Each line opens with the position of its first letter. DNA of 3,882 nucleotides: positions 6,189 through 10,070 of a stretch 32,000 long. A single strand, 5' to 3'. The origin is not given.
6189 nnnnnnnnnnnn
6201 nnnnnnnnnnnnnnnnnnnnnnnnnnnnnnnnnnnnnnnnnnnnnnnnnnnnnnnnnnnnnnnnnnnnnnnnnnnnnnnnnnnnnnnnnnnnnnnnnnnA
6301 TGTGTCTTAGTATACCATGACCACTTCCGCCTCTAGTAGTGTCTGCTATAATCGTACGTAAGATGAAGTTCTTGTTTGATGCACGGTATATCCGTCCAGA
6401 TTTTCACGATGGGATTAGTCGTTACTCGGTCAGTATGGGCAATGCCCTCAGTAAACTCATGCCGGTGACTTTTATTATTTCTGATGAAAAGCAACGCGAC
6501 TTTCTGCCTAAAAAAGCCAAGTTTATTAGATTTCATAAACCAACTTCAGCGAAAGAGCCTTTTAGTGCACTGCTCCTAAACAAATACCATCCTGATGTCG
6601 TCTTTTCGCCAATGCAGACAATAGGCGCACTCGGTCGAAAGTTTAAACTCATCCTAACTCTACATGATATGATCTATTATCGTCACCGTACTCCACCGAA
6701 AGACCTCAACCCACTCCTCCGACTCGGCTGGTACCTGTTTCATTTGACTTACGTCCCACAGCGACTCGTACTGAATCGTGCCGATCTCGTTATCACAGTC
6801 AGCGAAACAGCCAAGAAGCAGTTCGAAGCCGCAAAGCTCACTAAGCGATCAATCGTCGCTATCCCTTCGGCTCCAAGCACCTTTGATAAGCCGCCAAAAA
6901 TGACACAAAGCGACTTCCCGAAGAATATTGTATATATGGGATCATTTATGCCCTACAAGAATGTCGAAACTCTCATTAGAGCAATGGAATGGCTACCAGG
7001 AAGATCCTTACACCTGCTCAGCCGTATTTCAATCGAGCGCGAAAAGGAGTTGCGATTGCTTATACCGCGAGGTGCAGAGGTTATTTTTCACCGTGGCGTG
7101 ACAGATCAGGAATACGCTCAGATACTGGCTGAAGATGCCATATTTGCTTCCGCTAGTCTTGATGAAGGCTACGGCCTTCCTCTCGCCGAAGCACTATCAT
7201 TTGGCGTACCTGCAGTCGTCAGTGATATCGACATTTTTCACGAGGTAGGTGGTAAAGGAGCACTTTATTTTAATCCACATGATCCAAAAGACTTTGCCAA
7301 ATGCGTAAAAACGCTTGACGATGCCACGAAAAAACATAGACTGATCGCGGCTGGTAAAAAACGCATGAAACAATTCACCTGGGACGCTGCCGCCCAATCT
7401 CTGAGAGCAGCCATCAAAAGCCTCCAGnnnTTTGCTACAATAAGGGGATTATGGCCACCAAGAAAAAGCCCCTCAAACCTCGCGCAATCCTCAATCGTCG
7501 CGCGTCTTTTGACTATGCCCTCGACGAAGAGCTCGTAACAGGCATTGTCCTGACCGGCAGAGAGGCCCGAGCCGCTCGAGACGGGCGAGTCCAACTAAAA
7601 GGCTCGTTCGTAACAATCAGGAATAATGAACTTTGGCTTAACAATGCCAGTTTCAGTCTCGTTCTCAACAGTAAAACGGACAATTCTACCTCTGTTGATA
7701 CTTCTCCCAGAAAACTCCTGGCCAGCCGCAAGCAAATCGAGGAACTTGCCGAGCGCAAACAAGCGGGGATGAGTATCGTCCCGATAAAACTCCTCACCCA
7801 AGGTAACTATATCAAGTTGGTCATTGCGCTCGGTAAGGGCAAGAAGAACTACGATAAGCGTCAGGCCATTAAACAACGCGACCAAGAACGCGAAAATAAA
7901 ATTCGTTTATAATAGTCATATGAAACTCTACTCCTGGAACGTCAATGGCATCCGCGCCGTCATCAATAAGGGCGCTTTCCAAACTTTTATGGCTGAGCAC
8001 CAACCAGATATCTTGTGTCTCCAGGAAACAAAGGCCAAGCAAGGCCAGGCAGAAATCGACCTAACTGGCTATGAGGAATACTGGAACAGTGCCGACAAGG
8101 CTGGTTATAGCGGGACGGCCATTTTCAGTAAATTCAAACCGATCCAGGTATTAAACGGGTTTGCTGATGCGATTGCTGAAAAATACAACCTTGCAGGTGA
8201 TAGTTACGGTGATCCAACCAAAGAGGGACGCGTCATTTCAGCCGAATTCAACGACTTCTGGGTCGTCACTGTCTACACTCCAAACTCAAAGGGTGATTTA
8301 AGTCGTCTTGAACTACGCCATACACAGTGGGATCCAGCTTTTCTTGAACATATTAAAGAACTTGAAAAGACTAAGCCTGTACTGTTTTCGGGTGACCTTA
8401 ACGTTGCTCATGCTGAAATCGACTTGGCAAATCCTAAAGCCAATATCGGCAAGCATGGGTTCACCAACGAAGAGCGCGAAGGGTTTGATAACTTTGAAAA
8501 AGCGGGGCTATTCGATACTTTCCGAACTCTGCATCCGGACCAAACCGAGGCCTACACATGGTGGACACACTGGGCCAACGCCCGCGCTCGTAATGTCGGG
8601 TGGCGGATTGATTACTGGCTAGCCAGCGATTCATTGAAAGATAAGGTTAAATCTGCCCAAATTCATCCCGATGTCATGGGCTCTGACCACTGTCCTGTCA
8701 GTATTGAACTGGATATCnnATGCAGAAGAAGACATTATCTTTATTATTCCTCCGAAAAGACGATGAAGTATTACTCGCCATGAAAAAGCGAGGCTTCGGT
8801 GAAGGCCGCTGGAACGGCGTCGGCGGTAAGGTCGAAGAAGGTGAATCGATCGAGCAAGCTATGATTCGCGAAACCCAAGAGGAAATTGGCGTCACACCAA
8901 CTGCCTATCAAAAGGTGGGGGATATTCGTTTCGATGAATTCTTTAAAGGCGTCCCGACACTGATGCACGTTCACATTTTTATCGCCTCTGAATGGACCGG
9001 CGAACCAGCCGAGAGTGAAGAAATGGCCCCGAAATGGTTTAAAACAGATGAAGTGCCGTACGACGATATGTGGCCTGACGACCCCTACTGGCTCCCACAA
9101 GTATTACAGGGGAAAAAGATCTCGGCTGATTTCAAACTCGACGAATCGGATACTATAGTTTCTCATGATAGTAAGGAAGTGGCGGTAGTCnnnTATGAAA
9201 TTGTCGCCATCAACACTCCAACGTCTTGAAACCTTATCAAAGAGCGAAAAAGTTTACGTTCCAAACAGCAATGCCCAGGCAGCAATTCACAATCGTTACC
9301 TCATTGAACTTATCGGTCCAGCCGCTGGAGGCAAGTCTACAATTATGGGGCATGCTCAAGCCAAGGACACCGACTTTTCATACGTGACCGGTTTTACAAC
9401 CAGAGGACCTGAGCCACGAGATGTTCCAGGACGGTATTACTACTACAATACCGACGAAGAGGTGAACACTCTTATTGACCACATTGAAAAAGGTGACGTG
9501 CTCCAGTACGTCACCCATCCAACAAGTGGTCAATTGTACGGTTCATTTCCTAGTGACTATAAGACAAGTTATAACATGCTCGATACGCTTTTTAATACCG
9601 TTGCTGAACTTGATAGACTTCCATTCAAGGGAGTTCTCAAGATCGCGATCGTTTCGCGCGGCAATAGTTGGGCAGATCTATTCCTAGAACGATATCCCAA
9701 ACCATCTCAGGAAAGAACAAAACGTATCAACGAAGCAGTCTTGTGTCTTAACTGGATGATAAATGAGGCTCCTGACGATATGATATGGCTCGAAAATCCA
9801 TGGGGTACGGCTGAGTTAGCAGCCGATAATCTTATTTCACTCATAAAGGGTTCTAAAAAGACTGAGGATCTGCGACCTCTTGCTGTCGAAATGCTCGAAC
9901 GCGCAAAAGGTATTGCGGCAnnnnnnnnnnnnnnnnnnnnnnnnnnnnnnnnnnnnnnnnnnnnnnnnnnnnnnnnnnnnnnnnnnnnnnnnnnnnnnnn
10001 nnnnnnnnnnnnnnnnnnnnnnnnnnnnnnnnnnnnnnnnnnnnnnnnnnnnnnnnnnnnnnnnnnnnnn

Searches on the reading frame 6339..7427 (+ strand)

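Call 9: search_protein_families(library=pfam, proteins=[window:6339-7427:+], max_evalue=0.001)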
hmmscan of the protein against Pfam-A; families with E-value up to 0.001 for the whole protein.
window:6339-7427:+ (363 aa): 6 families
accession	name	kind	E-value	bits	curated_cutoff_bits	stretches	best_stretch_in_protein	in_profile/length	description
PF13692.12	Glyco_trans_1_4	-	3.5e-15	56.9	27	1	195-326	2-139/142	Glycosyl transferases group 1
PF00534.26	Glycos_transf_1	-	4.5e-15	56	26.4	1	194-342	15-172/172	Glycosyl transferases group 1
PF13439.12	Glyco_transf_4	-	8e-09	36.2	28.5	1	25-176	3-163/170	Glycosyltransferase Family 4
PF20706.3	GT4-conflict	-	2.7e-05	23.8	26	1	141-296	140-312/385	Family 4 Glycosyltransferase in conflict systems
PF13579.12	Glyco_trans_4_4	-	4.5e-05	24.3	29.7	1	75-176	63-156/158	Glycosyl transferase 4-like domain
PF13524.12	Glyco_trans_1_2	-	0.0006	20.2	25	0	220-355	13-142/144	Glycosyl transferase-like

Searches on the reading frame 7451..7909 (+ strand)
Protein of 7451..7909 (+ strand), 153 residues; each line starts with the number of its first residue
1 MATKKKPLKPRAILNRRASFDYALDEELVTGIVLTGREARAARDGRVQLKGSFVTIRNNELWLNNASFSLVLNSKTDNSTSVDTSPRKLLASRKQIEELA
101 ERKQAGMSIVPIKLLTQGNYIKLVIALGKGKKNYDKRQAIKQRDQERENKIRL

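Call 9: search_protein_families(library=pfam, proteins=[window:7451-7909:+], max_evalue=0.001)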
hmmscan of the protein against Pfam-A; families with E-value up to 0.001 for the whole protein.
window:7451-7909:+ (153 aa): 1 family
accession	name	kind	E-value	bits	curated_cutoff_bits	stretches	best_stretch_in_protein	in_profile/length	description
PF01668.23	SmpB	-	2.9e-38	131.4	27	1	14-150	3-138/143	SmpB protein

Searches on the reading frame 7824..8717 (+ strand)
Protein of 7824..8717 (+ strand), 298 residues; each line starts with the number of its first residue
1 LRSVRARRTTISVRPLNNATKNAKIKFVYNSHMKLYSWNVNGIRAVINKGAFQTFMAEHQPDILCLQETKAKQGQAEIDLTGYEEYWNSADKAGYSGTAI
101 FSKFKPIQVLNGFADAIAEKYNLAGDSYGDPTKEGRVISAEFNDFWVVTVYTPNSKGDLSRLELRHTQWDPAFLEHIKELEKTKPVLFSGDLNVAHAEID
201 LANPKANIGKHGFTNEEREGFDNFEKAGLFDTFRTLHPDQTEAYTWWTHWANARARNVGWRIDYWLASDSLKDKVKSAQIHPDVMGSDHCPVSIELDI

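Call 9: search_protein_families(library=pfam, proteins=[window:7824-8717:+], max_evalue=0.001)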
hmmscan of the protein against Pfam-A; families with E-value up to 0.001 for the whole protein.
window:7824-8717:+ (298 aa): 2 families
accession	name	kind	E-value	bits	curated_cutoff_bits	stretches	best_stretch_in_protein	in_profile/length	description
PF03372.29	Exo_endo_phos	-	2.6e-28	99.7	24.5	1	37-289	2-225/225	Endonuclease/Exonuclease/phosphatase family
PF14529.12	Exo_endo_phos_2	-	0.00017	21.8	27.4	0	147-292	3-116/117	Endonuclease-reverse transcriptase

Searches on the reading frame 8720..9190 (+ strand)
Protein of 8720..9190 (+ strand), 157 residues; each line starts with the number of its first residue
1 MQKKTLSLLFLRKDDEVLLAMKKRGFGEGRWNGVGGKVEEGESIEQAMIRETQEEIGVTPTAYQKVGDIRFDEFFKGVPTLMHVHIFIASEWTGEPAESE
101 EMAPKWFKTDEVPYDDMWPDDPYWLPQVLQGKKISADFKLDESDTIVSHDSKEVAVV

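Call 9: search_protein_families(library=pfam, proteins=[window:8720-9190:+], max_evalue=0.001)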
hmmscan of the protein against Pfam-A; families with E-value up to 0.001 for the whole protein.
window:8720-9190:+ (157 aa): 1 family
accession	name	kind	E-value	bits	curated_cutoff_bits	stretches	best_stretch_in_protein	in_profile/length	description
PF00293.34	NUDIX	-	3.3e-20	72.9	21.1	1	7-127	7-133/134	NUDIX domain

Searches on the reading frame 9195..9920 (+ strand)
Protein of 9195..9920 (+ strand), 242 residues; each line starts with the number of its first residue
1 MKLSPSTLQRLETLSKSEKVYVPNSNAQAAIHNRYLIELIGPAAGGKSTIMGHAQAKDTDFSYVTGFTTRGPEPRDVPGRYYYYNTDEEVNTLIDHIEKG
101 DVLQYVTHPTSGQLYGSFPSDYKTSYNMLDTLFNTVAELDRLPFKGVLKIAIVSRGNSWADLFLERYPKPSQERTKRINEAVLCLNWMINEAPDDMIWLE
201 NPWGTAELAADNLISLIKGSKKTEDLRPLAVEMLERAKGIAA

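Call 9: search_protein_families(library=pfam, proteins=[window:9195-9920:+], max_evalue=0.001)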
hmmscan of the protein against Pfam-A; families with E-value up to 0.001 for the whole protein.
window:9195-9920:+ (242 aa): 1 family
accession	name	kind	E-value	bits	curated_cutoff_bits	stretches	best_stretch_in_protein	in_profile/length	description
PF00625.27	Guanylate_kin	-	0.00011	22.4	25.2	1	37-117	5-81/182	Guanylate kinase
